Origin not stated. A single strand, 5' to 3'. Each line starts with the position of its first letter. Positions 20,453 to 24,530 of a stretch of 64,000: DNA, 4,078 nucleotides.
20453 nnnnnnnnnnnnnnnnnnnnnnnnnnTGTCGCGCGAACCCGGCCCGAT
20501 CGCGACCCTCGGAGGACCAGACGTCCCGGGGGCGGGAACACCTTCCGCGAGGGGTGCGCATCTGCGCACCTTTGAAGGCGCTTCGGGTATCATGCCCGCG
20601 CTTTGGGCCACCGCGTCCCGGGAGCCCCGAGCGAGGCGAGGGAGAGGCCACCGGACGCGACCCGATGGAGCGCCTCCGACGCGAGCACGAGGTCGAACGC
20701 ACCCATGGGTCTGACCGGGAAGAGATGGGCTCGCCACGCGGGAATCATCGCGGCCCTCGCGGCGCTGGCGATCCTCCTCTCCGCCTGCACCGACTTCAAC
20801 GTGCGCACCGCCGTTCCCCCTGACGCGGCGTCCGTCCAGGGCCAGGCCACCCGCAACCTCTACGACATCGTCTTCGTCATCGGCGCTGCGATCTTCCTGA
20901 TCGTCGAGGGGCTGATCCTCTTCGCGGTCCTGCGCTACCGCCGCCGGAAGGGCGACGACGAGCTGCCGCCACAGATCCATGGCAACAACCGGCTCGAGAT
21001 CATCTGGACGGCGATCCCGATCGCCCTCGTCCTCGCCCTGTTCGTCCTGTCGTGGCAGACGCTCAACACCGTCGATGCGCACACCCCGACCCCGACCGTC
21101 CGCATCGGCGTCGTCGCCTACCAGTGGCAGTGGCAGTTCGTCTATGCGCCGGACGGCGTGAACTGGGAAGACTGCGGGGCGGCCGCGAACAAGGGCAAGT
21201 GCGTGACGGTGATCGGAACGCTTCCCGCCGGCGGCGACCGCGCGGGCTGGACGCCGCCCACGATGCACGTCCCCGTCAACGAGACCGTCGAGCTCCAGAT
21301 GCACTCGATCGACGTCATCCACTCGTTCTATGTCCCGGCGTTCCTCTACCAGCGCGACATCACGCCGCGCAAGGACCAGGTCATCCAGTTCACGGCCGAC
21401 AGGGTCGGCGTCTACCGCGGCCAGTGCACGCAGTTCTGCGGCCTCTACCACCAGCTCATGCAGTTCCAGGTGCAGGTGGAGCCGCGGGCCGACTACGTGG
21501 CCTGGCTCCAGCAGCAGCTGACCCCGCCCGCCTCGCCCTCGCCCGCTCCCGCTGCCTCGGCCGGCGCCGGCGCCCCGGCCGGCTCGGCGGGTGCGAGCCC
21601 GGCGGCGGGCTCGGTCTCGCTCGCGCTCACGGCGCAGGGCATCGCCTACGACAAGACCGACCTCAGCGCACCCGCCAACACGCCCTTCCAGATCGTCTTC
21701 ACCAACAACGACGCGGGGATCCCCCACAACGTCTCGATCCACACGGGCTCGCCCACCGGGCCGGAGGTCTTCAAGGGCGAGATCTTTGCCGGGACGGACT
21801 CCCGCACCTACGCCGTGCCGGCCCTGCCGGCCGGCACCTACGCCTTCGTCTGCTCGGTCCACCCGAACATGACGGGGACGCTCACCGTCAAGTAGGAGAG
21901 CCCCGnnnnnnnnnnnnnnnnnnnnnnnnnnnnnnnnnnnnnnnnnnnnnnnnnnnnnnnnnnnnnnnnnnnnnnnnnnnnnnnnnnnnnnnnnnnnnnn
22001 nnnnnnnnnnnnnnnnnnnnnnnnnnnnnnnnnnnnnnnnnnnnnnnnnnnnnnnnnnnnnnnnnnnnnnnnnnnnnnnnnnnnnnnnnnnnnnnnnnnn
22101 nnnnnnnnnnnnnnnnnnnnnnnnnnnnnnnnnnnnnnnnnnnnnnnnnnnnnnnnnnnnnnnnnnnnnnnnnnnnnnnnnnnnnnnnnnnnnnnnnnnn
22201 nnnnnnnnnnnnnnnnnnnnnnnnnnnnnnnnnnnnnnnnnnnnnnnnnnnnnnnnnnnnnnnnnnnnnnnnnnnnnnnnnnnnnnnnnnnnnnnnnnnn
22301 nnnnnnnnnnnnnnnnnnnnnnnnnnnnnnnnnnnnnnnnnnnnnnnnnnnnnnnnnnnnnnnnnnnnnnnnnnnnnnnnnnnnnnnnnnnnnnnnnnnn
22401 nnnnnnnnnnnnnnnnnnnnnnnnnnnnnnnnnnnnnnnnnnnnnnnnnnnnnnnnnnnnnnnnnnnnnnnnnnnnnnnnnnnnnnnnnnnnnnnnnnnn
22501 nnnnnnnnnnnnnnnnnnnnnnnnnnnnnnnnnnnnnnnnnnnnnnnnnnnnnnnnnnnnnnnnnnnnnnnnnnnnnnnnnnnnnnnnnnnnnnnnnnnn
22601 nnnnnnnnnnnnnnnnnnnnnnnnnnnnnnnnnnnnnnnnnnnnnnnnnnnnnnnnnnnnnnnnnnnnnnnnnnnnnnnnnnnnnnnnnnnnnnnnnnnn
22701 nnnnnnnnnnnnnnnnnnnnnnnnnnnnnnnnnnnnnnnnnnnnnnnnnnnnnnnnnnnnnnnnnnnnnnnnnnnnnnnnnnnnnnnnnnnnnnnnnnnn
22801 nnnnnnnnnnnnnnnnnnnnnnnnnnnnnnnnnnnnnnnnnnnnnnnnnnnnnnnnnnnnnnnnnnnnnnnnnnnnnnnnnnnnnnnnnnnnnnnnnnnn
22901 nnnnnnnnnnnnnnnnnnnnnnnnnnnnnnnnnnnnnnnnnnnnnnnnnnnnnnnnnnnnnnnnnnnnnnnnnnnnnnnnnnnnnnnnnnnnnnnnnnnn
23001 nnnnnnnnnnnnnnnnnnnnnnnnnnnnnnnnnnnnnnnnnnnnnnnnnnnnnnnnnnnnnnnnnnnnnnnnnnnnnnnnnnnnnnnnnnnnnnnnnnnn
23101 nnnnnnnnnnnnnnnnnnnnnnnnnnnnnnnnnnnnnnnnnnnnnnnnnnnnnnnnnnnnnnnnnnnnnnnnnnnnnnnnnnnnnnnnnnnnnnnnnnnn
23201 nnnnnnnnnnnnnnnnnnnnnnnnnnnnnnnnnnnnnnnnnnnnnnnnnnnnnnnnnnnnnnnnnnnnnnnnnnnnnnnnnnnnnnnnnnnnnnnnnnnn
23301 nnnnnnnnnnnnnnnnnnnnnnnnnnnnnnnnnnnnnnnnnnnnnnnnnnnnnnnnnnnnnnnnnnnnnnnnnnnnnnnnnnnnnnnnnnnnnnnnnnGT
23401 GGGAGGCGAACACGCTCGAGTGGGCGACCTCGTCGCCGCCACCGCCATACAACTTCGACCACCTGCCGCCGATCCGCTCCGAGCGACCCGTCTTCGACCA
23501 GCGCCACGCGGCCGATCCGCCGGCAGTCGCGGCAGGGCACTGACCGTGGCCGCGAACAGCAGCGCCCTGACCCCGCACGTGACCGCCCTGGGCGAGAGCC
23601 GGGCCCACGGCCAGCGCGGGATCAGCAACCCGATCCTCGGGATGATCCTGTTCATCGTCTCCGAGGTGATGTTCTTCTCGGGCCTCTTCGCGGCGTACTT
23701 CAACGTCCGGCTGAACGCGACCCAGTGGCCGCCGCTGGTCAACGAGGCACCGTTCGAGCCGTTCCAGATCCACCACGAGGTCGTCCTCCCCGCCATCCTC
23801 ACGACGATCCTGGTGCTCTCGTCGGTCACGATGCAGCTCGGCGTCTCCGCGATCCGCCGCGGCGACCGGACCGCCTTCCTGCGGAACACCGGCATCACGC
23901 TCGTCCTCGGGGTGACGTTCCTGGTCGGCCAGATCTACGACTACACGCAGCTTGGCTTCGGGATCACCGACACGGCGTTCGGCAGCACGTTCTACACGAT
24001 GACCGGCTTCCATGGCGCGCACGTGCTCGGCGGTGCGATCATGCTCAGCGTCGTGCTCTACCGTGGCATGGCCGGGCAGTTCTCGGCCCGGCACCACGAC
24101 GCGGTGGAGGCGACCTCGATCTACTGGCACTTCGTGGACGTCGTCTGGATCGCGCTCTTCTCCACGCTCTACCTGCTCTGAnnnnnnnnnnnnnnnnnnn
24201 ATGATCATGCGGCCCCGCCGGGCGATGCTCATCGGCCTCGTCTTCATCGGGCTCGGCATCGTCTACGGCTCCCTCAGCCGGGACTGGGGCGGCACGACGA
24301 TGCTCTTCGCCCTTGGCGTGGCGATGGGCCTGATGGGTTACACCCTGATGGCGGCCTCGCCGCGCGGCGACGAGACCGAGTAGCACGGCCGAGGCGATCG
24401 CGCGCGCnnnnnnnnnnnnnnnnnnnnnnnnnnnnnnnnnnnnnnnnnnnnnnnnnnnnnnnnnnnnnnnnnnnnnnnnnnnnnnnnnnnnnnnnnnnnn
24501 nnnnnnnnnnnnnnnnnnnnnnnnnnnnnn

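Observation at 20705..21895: Cytochrome oxidase subunit II fused to an amicyanin-like blue-copper domain instead of a cytochrome c domain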

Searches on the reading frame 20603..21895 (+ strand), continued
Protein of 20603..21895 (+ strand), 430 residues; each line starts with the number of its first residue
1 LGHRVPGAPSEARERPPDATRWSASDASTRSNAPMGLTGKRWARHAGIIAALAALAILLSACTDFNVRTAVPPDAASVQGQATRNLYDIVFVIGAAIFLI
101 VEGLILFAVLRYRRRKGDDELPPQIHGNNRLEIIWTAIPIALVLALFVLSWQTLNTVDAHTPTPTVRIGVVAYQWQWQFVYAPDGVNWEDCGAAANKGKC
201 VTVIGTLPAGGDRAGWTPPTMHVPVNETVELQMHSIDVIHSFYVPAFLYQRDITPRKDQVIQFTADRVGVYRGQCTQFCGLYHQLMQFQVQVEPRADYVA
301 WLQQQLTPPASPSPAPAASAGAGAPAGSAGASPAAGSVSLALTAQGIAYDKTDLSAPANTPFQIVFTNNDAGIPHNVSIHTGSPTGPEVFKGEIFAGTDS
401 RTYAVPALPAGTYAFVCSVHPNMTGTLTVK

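Call 72: list_cluster_members(proteins=[P0482, P0503, P0377, P0372, P0424, P0417, P0379, P0416, P0394, P0415])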
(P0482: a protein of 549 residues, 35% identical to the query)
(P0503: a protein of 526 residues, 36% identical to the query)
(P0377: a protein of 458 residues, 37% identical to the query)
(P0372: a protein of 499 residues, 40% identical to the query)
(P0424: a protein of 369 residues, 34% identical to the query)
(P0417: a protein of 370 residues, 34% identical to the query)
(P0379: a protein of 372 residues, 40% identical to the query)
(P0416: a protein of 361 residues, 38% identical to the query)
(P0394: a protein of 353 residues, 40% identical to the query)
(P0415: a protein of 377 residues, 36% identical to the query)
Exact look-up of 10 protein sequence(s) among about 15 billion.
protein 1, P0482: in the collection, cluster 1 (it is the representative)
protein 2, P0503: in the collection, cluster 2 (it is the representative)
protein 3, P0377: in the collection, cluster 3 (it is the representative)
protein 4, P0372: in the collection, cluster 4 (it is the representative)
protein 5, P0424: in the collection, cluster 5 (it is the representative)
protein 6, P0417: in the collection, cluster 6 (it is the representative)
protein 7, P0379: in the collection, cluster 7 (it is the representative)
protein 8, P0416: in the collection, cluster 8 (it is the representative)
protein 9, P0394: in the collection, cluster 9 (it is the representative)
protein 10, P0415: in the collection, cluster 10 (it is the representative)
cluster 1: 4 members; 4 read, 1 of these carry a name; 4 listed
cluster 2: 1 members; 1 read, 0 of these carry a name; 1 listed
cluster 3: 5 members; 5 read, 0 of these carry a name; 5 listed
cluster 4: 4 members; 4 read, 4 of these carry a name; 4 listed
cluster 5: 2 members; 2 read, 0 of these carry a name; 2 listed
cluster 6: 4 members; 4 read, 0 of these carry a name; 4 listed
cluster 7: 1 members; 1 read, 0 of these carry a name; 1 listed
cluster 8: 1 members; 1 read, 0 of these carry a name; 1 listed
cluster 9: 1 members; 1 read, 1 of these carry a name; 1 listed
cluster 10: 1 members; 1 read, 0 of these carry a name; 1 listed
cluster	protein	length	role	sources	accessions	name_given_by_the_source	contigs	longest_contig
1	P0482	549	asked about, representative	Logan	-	-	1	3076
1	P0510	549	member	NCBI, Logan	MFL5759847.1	MAG: cytochrome c oxidase subunit II [Thermomicrobiales bacterium]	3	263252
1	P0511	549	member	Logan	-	-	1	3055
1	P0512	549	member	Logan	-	-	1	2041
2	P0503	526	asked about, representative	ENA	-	-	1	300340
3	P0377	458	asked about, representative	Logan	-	-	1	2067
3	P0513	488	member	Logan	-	-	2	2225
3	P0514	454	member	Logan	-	-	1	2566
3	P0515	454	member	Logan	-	-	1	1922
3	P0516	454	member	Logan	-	-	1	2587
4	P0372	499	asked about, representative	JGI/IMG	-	cytochrome c oxidase subunit II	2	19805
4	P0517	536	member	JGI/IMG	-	cytochrome c oxidase subunit II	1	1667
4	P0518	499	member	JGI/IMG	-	cytochrome c oxidase subunit II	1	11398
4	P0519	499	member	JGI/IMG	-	cytochrome c oxidase subunit II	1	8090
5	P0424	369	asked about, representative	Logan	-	-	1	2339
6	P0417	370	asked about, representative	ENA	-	-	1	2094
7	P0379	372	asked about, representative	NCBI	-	-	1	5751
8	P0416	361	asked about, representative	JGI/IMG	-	-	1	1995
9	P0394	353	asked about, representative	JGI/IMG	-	cytochrome c oxidase subunit 2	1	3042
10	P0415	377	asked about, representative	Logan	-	-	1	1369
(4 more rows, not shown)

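Call 78: find_encoding_contigs(protein=P0510, flank=8000, max_places=2)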
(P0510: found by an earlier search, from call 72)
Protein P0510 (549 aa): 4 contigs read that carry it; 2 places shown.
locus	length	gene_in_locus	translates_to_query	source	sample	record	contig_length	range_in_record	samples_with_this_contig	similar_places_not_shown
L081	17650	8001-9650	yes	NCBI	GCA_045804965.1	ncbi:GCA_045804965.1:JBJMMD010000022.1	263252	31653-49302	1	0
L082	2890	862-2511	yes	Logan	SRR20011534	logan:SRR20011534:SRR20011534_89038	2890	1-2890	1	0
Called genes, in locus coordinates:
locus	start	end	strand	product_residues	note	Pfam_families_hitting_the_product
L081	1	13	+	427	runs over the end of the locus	PF01566:Nramp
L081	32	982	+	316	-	PF00582:Usp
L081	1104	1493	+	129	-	PF08818:DUF1801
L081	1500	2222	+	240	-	PF03853:YjeF_N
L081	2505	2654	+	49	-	PF18930:DUF5679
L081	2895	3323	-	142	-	PF27542:ArfC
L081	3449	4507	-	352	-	PF00491:Arginase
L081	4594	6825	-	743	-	PF00750:tRNA-synt_1d, PF05746:DALR_1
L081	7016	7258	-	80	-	-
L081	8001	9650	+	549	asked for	PF02790:COX2_TM, PF00116:COX2, PF00034:Cytochrom_C (weak), PF07731:Cu-oxidase_2 (faint), PF13473:Cupredoxin_1, PF00127:Copper-bind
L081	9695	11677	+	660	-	PF00115:COX1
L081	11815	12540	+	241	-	PF00510:COX3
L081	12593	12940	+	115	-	PF03626:COX4_pro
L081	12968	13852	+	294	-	PF09678:Caa3_CtaG, PF07185:DUF1404 (faint)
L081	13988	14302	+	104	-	-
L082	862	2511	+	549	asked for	PF02790:COX2_TM, PF00116:COX2, PF00034:Cytochrom_C (weak), PF07731:Cu-oxidase_2 (faint), PF13473:Cupredoxin_1, PF00127:Copper-bind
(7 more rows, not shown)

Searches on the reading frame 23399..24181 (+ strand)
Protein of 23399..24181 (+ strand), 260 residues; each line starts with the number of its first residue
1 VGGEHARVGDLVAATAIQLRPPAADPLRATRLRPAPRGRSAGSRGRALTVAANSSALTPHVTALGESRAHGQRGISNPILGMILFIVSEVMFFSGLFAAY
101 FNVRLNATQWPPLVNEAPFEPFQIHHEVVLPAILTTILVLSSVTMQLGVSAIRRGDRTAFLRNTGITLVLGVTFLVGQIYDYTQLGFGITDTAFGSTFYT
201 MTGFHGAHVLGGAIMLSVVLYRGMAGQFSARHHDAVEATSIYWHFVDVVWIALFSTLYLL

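Call 4: search_protein_families(library=pfam, proteins=[window:23399-24181:+], max_evalue=0.01)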
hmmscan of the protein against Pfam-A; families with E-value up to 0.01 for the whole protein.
window:23399-24181:+ (260 aa): 2 families
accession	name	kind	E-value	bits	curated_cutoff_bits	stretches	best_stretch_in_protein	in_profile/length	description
PF00510.24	COX3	-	6.6e-44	151.1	23.8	1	65-259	66-255/258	Cytochrome c oxidase subunit III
PF04238.17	DUF420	-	1.8e-06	28.7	30.5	1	130-249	1-122/130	Protein of unknown function (DUF420)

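Call 21: search_protein_families(library=ncbifam, proteins=[window:23546-24178:+], max_evalue=0.01)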
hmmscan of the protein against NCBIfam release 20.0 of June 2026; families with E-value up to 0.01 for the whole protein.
window:23546-24178:+ (211 aa): 4 families
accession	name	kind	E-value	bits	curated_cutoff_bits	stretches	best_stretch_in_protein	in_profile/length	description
NF050119.1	aa3_CtaE_Actin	exception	1.9e-45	155.5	190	1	31-211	13-189/190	aa3-type cytochrome oxidase subunit III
TIGR02842.1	CyoC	equivalog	5.1e-27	95.3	223.75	1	30-211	2-177/180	cytochrome o ubiquinol oxidase subunit III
TIGR02897.1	QoxC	equivalog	2.4e-26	93.1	239.9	1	30-210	11-186/190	cytochrome aa3 quinol oxidase subunit III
NF007944.0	PRK10663.1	equivalog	5.2e-25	88.4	340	1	11-211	8-201/204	cytochrome o ubiquinol oxidase subunit III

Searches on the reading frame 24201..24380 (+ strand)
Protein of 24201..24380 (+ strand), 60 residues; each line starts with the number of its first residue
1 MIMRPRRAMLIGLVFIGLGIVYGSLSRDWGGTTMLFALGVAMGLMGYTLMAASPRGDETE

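Call 21: search_protein_families(library=ncbifam, proteins=[window:24201-24380:+], max_evalue=0.01)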
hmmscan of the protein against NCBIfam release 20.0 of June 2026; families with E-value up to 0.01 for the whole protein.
window:24201-24380:+ (60 aa): 0 families

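Call 81: search_protein_families(library=pfam, proteins=[window:24201-24380:+], max_evalue=0.01)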
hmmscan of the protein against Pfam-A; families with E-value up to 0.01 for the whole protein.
window:24201-24380:+ (60 aa): 0 families
